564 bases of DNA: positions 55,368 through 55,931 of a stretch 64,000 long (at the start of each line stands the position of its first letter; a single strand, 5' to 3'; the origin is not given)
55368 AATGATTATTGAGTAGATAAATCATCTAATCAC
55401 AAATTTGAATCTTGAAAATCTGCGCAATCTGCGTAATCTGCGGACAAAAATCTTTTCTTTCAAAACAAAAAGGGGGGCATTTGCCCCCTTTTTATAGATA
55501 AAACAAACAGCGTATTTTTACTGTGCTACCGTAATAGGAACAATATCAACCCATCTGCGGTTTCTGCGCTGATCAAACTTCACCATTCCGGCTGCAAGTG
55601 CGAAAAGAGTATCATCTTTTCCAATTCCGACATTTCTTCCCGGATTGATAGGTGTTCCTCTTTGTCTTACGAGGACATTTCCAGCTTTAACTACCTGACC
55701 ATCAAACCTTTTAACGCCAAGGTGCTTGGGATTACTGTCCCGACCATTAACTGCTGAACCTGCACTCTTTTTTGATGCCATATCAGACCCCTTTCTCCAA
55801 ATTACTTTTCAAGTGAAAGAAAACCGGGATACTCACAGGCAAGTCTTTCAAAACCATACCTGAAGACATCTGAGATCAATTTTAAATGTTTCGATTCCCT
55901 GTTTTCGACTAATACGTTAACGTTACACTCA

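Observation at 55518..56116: Prp protease retained between rplU and rpmA, but L27 has no cleavable N-terminal extension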

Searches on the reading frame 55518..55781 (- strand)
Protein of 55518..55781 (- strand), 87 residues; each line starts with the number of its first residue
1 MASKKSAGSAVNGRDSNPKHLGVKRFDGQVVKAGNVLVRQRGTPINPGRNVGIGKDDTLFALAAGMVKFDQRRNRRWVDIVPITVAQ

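Call 6: search_protein_families(library=pfam, proteins=[window:55518-55781:-], max_evalue=0.01)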
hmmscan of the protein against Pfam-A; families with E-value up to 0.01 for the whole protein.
window:55518-55781:- (87 aa): 1 family
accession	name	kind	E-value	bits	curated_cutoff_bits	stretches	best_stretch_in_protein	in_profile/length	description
PF01016.24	Ribosomal_L27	-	4.7e-36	123.1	20.5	1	2-80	1-79/79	Ribosomal L27 protein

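Call 7: search_protein_families(library=ncbifam, proteins=[window:55518-55781:-], max_evalue=0.01)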
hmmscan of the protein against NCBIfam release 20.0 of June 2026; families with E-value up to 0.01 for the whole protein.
window:55518-55781:- (87 aa): 1 family
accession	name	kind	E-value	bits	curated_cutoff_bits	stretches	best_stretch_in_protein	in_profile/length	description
TIGR00062.1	L27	equivalog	1e-33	115.2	90.35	1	1-81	1-83/83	50S ribosomal protein L27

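Call 19: find_homologous_proteins(query=window:55518-55781:-, max_evalue=1e-20)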
Query window:55518-55781:- (87 aa): 6932 proteins with E <= 1e-20 among 8000 candidates; the best 120 are listed.
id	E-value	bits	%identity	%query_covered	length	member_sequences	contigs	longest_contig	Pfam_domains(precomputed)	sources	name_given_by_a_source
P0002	5.0e-50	185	100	100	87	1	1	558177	PF01016.25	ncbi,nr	ncbi:MAG: 50S ribosomal protein L27 [Candidatus Riflebacteria bacterium]|nr:50S ribosomal protein L2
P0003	9.7e-43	161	86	100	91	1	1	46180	PF01016.25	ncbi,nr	ncbi:MAG: 50S ribosomal protein L27 [Candidatus Riflebacteria bacterium]|nr:50S ribosomal protein L2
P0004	5.8e-38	146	76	100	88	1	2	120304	PF01016.25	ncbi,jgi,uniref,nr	ncbi:MAG: LSU ribosomal protein L27p [Candidatus Ozemobacter sibiricus]|jgi:large subunit ribosomal 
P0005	5.8e-38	146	77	100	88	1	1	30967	PF01016.25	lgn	-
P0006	6.1e-37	143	75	95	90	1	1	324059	PF01016.25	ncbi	-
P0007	7.9e-37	143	76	100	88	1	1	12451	PF01016.25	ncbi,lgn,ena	-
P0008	1.0e-36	142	75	100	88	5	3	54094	PF01016.25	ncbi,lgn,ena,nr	ncbi:MAG: 50S ribosomal protein L27 [Candidatus Riflebacteria bacterium]|nr:50S ribosomal protein L2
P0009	2.8e-36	141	72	100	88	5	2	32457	PF01016.25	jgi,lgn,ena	-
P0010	3.1e-36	141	75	97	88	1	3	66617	PF01016.25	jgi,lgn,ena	-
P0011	6.7e-36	140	74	98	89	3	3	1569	PF01016.25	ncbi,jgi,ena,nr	ncbi:MAG TPA: 50S ribosomal protein L27 [Candidatus Ozemobacteraceae bacterium]|nr:50S ribosomal pro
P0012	1.0e-35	139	74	100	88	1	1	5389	PF01016.25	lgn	-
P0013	2.3e-35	138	72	100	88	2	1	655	PF01016.25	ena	-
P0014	7.2e-35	136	71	100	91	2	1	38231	PF01016.25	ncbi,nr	ncbi:MAG: 50S ribosomal protein L27 [Candidatus Riflebacteria bacterium]|nr:50S ribosomal protein L2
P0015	8.5e-35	136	74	94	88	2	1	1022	PF01016.25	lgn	-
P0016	2.0e-34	135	73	97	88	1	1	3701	PF01016.25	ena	-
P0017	2.0e-34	135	74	100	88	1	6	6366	PF01016.25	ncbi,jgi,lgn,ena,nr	ncbi:MAG TPA: 50S ribosomal protein L27 [Candidatus Ozemobacteraceae bacterium]|nr:50S ribosomal pro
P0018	2.7e-34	135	73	97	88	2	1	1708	PF01016.25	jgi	-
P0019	3.6e-34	134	73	97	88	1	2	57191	PF01016.25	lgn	-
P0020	7.6e-34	133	70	99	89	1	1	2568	PF01016.25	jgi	jgi:large subunit ribosomal protein L27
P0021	2.4e-32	128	69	97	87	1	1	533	PF01016.25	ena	-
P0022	1.6e-31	126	71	99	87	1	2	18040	PF01016.25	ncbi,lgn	-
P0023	3.4e-31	125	64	97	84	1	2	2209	PF01016.25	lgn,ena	-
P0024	5.1e-31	124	69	93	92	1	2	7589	PF01016.25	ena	-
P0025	1.7e-30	122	73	94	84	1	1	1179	PF01016.25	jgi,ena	jgi:large subunit ribosomal protein L27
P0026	2.6e-30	122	73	94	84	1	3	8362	PF01016.25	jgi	jgi:large subunit ribosomal protein L27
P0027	3.2e-30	122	72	94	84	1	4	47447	PF01016.25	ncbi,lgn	-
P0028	4.9e-30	121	75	75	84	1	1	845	PF01016.25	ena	-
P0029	6.1e-30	121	71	94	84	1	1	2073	PF01016.25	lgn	-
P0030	6.3e-30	121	75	75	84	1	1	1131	PF01016.25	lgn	-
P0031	6.8e-30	121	71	94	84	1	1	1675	PF01016.25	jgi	jgi:large subunit ribosomal protein L27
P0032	7.1e-30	120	72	94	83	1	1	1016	PF01016.25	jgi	jgi:large subunit ribosomal protein L27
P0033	7.3e-30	120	71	94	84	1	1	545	PF01016.25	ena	-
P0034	7.8e-30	120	69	97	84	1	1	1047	PF01016.25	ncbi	-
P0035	1.0e-29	120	72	94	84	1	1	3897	PF01016.25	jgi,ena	-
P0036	1.5e-29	119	71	94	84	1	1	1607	PF01016.25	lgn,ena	-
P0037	1.6e-29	119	71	94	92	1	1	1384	PF01016.25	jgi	jgi:large subunit ribosomal protein L27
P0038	1.6e-29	119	68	94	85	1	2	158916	PF01016.25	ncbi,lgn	ncbi:MAG: 50S ribosomal protein L27 [Candidatus Rifleibacteriota bacterium]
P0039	1.7e-29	119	69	97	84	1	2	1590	PF01016.25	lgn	-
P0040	2.0e-29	119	70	94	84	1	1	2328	PF01016.25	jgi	-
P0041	2.2e-29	119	71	95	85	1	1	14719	PF01016.25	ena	-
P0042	2.4e-29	119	72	94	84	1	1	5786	PF01016.25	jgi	-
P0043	2.6e-29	119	71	94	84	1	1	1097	PF01016.25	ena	-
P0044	2.8e-29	119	70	94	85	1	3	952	PF01016.25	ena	-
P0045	2.9e-29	119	71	94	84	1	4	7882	PF01016.25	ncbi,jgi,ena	-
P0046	3.4e-29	118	73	82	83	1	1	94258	PF01016.25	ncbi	-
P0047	3.6e-29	118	70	94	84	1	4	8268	PF01016.25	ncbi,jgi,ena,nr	ncbi:MAG TPA: 50S ribosomal protein L27 [Actinomycetota bacterium]|nr:50S ribosomal protein L27 [Act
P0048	3.8e-29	118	69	95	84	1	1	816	PF01016.25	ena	-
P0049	3.8e-29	118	70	94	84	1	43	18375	PF01016.25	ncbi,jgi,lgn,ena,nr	ncbi:MAG: 50S ribosomal protein L27 [Actinobacteria bacterium]|nr:MAG: 50S ribosomal protein L27 [Ac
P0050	3.8e-29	118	68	98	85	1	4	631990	PF01016.25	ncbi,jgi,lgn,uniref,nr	ncbi:LSU ribosomal protein L27P [Lentzea atacamensis]|jgi:large subunit ribosomal protein L27|uniref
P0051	3.9e-29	118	68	94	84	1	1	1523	PF01016.25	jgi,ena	-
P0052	4.3e-29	118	71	94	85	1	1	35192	PF01016.25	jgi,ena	-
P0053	4.9e-29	118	69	95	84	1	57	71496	PF01016.25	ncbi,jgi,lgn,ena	ncbi:MAG: hypothetical protein RL301_520 [Actinomycetota bacterium]|jgi:large subunit ribosomal prot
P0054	4.9e-29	118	70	94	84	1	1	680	PF01016.25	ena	-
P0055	5.0e-29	118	67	99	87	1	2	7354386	PF01016.25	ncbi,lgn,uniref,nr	ncbi:50S ribosomal protein L27 [Saccharothrix violaceirubra]|uniref:Large ribosomal subunit protein 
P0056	5.1e-29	118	70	94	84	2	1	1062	PF01016.25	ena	-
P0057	5.1e-29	118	70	94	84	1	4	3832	PF01016.25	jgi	jgi:large subunit ribosomal protein L27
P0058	5.1e-29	118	71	94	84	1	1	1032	PF01016.25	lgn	-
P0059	5.3e-29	118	68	97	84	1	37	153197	PF01016.25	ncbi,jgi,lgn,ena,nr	ncbi:MAG: 50S ribosomal protein L27 [Actinobacteria bacterium]|nr:50S ribosomal protein L27 [Actinom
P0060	5.4e-29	118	70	94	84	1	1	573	PF01016.25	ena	-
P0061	5.6e-29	118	71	94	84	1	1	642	PF01016.25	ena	-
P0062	5.8e-29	118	70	94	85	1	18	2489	PF01016.25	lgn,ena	-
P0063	6.7e-29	117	67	99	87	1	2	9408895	PF01016.25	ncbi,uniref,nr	ncbi:50S ribosomal protein L27 [Saccharothrix variisporea]|uniref:Large ribosomal subunit protein bL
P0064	7.0e-29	117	70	94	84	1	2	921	PF01016.25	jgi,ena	jgi:large subunit ribosomal protein L27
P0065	7.5e-29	117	70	94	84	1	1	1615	PF01016.25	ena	-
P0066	7.5e-29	117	70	100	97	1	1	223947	PF01016.25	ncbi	-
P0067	7.7e-29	117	68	97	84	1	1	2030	PF01016.25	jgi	-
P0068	7.9e-29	117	70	94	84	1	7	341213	PF01016.25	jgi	-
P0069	8.1e-29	117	67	99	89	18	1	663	PF01016.25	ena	-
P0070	8.4e-29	117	66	99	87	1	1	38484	PF01016.25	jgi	jgi:large subunit ribosomal protein L27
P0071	8.4e-29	117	72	94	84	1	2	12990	PF01016.25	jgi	jgi:large subunit ribosomal protein L27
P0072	9.4e-29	117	70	94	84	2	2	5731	PF01016.25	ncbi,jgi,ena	-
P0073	9.6e-29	117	71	94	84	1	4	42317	PF01016.25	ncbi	ncbi:MAG: 50S ribosomal protein L27 [Actinomycetota bacterium]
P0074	1.1e-28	117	65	97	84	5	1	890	PF01016.25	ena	-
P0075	1.1e-28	117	66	99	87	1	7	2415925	PF01016.25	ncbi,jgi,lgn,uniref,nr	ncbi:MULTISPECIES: 50S ribosomal protein L27 [Kibdelosporangium]|jgi:large subunit ribosomal protein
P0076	1.3e-28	116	67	97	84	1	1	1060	PF01016.25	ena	-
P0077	1.3e-28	116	68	94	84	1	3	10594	PF01016.25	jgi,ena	-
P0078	1.3e-28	116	67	95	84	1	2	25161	PF01016.25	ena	-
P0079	1.4e-28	116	68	94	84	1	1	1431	PF01016.25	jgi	jgi:large subunit ribosomal protein L27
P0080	1.4e-28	116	69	95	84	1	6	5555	PF01016.25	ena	-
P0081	1.5e-28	116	70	94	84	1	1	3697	PF01016.25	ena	-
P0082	1.5e-28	116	69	95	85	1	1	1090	PF01016.25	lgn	-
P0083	1.6e-28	116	68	97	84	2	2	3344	PF01016.25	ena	-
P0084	1.6e-28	116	67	97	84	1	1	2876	PF01016.25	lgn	-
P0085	1.6e-28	116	69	95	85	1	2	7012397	PF01016.25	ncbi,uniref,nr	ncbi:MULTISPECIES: 50S ribosomal protein L27 [Actinokineospora]|uniref:Large ribosomal subunit prote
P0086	1.9e-28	116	72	93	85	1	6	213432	PF01016.25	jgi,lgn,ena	-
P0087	1.9e-28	116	72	93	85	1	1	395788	PF01016.25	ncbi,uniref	ncbi:50S ribosomal protein L27 [Demequina sp.]|uniref:50S ribosomal protein L27 n=1 Tax=Demequina sp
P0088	1.9e-28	116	72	93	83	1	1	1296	PF01016.25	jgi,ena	-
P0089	2.0e-28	116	72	82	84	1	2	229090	PF01016.25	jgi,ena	-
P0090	2.1e-28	116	68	97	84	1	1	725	PF01016.25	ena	-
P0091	2.1e-28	116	67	100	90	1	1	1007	PF01016.25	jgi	-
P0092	2.3e-28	116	67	95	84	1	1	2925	PF01016.25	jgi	-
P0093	2.4e-28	116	71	94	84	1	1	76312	PF01016.25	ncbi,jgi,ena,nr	ncbi:MAG TPA: 50S ribosomal protein L27 [Frankiaceae bacterium]|nr:50S ribosomal protein L27 [Franki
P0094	2.4e-28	116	67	95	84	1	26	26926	PF01016.25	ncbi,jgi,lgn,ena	jgi:large subunit ribosomal protein L27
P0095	2.5e-28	116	67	94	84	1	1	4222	PF01016.25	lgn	-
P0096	2.5e-28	116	68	98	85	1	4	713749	PF01016.25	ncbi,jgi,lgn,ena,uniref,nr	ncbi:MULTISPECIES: 50S ribosomal protein L27 [Lentzea]|jgi:large subunit ribosomal protein L27|unire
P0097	2.5e-28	116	69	95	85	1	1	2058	PF01016.25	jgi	jgi:large subunit ribosomal protein L27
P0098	2.5e-28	116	67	97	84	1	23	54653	PF01016.25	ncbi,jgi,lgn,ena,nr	ncbi:MAG: 50S ribosomal protein L27 [Actinobacteria bacterium]|jgi:large subunit ribosomal protein L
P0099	2.5e-28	116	66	92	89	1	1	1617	PF01016.25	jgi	jgi:large subunit ribosomal protein L27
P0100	2.6e-28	115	67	99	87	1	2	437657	PF01016.25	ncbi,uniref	ncbi:50S ribosomal protein L27 [Actinosynnema sp. NPDC020468]|uniref:50S ribosomal protein L27 n=1 T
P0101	2.6e-28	115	70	94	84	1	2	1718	PF01016.25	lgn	-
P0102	2.6e-28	115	68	94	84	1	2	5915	PF01016.25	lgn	-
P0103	2.7e-28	115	71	94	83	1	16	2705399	PF01016.25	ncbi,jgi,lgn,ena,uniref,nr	ncbi:50S ribosomal protein L27 [Demequina sediminis]|jgi:large subunit ribosomal protein L27|uniref:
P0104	2.7e-28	115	68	94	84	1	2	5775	PF01016.25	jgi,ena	jgi:large subunit ribosomal protein L27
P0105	2.7e-28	115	68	94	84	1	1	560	PF01016.25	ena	-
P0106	2.8e-28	115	68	94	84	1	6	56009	PF01016.25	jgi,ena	jgi:large subunit ribosomal protein L27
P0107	2.9e-28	115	70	94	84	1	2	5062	PF01016.25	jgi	jgi:large subunit ribosomal protein L27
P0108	3.0e-28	115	68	97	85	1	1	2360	PF01016.25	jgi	-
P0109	3.0e-28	115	66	98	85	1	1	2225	PF01016.25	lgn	-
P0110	3.0e-28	115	71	94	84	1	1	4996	PF01016.25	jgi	jgi:large subunit ribosomal protein L27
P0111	3.1e-28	115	67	98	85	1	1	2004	PF01016.25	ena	-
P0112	3.2e-28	115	66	95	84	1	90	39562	PF01016.25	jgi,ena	jgi:large subunit ribosomal protein L27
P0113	3.3e-28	115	66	99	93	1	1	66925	PF01016.25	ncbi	-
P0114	3.4e-28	115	67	97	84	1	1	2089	PF01016.25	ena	-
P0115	3.4e-28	115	66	99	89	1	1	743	PF01016.25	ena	-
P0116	3.4e-28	115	66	99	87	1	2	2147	PF01016.25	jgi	jgi:large subunit ribosomal protein L27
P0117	3.4e-28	115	70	94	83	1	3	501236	PF01016.25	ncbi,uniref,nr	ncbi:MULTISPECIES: 50S ribosomal protein L27 [Demequina]|uniref:50S ribosomal protein L27 n=1 Tax=De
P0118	3.4e-28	115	69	97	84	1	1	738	PF01016.25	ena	-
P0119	3.5e-28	115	67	97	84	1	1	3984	PF01016.25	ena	-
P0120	3.6e-28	115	67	97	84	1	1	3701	PF01016.25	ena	-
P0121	3.6e-28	115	65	97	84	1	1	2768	PF01016.25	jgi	jgi:large subunit ribosomal protein L27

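Call 21: find_encoding_contigs(protein=P0003, flank=3000, max_places=1)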
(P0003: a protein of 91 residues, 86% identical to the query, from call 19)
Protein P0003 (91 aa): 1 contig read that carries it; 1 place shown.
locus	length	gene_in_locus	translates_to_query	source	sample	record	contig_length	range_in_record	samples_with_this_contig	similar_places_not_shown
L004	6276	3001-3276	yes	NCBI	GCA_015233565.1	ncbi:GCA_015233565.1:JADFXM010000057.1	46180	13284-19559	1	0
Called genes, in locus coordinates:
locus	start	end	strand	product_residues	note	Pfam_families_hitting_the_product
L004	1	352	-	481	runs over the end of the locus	PF02310:B12-binding, PF04055:Radical_SAM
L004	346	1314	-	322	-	PF04055:Radical_SAM, PF13186:SPASM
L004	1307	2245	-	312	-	PF13641:Glyco_tranf_2_3 (faint), PF00535:Glycos_transf_2, PF13632:Glyco_trans_2_3 (weak)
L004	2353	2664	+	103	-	PF00829:Ribosomal_L21p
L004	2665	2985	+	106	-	PF04327:Peptidase_Prp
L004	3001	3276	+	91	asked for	PF01016:Ribosomal_L27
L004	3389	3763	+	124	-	-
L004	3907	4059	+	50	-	-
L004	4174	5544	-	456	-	PF01979:Amidohydro_1, PF07969:Amidohydro_3 (weak)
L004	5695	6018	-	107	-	-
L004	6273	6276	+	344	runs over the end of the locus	-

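Call 22: find_encoding_contigs(protein=P0004, flank=3000, max_places=1)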
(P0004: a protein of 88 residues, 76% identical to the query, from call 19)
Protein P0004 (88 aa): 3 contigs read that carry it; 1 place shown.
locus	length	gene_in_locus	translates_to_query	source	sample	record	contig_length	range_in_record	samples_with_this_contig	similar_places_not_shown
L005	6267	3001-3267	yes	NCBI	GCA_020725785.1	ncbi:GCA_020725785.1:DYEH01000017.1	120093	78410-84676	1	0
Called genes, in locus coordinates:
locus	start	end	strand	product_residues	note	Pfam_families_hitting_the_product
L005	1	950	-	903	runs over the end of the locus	PF04932:Wzy_C (weak)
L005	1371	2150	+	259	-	PF00106:adh_short, PF08659:KR (weak), PF23441:SDR (faint), PF13561:adh_short_C2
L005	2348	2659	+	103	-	PF00829:Ribosomal_L21p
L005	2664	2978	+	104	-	PF04327:Peptidase_Prp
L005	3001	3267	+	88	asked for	PF01016:Ribosomal_L27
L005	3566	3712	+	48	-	-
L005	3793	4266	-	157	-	-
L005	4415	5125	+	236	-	PF01027:Bax1-I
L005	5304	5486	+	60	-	-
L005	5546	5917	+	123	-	-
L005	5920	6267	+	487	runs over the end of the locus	PF13428:TPR_14 (faint), PF14559:TPR_19 (faint)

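Call 23: find_encoding_contigs(protein=P0006, flank=3000, max_places=1)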
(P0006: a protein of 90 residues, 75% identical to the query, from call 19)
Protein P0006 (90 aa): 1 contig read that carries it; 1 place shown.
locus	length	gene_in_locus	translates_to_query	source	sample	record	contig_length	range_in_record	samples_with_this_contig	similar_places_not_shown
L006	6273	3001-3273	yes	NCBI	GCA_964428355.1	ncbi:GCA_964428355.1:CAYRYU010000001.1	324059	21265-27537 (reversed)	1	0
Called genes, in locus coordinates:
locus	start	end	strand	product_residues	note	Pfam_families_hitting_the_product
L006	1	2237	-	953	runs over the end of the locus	PF04932:Wzy_C, PF07719:TPR_2 (faint), PF13371:TPR_9 (faint)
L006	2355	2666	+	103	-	PF00829:Ribosomal_L21p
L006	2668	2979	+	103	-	PF04327:Peptidase_Prp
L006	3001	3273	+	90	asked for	PF01016:Ribosomal_L27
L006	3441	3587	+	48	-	-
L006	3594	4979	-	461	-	PF01979:Amidohydro_1, PF07969:Amidohydro_3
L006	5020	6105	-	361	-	-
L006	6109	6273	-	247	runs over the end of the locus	-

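Call 24: find_encoding_contigs(protein=P0038, flank=3000, max_places=1)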
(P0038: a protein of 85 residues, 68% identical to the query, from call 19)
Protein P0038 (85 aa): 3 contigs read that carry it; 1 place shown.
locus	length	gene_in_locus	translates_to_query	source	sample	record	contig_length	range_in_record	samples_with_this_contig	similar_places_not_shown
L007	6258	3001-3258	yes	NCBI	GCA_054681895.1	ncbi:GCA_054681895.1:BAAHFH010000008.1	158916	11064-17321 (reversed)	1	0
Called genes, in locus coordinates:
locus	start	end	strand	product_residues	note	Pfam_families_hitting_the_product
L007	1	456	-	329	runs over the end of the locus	-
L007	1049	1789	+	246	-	-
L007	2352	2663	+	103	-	PF00829:Ribosomal_L21p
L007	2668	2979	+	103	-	PF04327:Peptidase_Prp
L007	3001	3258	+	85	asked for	PF01016:Ribosomal_L27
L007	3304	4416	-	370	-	PF02350:Epimerase_2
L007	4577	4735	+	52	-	-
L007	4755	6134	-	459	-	PF01979:Amidohydro_1, PF07969:Amidohydro_3 (weak)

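Call 25: find_encoding_contigs(protein=P0008, flank=3000, max_places=1)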
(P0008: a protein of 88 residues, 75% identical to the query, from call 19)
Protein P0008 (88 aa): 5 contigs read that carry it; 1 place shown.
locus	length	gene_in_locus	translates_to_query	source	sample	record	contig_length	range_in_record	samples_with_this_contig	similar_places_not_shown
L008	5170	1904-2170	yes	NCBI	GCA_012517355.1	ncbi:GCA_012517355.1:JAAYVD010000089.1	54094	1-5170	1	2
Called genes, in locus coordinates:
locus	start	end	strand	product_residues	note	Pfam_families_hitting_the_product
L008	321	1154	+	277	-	PF02633:Creatininase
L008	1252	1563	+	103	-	PF00829:Ribosomal_L21p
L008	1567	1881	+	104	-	PF04327:Peptidase_Prp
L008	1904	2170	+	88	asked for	PF01016:Ribosomal_L27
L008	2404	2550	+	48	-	-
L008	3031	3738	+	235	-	PF01027:Bax1-I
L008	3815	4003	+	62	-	-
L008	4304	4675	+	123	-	-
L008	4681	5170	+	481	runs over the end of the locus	-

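Call 26: find_encoding_contigs(protein=P0014, flank=3000, max_places=1)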
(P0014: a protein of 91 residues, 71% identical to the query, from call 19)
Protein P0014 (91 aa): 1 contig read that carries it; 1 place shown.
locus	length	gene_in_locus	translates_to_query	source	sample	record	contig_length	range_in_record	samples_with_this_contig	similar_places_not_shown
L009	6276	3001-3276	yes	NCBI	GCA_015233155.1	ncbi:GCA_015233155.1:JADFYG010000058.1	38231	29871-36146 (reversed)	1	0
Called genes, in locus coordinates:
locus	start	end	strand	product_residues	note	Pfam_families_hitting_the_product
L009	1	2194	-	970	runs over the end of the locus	PF04932:Wzy_C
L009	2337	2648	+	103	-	PF00829:Ribosomal_L21p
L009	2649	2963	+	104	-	PF04327:Peptidase_Prp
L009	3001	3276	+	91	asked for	PF01016:Ribosomal_L27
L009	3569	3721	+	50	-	-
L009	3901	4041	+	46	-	-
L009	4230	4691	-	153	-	-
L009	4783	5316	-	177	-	PF10050:DUF2284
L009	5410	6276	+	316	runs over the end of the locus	PF13641:Glyco_tranf_2_3 (faint), PF00535:Glycos_transf_2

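Call 27: find_encoding_contigs(protein=P0019, flank=3000, max_places=1)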
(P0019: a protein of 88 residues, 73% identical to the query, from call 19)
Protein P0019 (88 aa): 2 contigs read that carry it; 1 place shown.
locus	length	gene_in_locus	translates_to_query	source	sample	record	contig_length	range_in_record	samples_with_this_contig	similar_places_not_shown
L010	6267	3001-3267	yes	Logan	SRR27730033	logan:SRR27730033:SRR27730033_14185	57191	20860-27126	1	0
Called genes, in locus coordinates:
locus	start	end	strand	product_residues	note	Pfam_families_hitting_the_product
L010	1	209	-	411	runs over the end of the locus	PF00291:PALP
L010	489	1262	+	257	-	PF12849:PBP_like_2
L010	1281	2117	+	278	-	PF02633:Creatininase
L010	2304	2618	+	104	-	PF00829:Ribosomal_L21p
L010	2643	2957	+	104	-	PF04327:Peptidase_Prp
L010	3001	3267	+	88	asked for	PF01016:Ribosomal_L27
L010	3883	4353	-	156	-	-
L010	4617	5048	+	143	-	-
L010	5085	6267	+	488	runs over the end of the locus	PF00515:TPR_1 (faint), PF07719:TPR_2 (faint), PF13424:TPR_12 (faint), PF13428:TPR_14 (faint), PF14559:TPR_19 (faint)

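Call 28: find_encoding_contigs(protein=P0022, flank=3000, max_places=1)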
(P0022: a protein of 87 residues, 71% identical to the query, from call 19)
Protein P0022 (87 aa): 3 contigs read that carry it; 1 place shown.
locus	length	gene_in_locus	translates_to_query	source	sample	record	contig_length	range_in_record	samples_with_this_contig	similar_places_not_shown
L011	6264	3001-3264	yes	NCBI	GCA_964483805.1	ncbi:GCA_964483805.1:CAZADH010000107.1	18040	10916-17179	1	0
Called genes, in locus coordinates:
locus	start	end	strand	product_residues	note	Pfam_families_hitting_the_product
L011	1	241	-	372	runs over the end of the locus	PF02310:B12-binding, PF04055:Radical_SAM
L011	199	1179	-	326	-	PF04055:Radical_SAM, PF13186:SPASM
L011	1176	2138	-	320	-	PF00535:Glycos_transf_2, PF13641:Glyco_tranf_2_3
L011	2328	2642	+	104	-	PF00829:Ribosomal_L21p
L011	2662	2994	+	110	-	PF04327:Peptidase_Prp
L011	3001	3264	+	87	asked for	PF01016:Ribosomal_L27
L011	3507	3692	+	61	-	-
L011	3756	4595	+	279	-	PF04542:Sigma70_r2, PF04539:Sigma70_r3 (weak), PF04545:Sigma70_r4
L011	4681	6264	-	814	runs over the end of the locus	?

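Call 74: search_protein_families(library=pfam, proteins=[L005:3566-3709:+, L004:3907-4056:+], max_evalue=0.001)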
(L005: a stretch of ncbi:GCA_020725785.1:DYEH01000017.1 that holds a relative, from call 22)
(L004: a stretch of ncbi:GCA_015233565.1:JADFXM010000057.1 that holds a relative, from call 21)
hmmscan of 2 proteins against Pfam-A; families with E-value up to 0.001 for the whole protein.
L005:3566-3709:+ (48 aa): 0 families

L004:3907-4056:+ (50 aa): 0 families
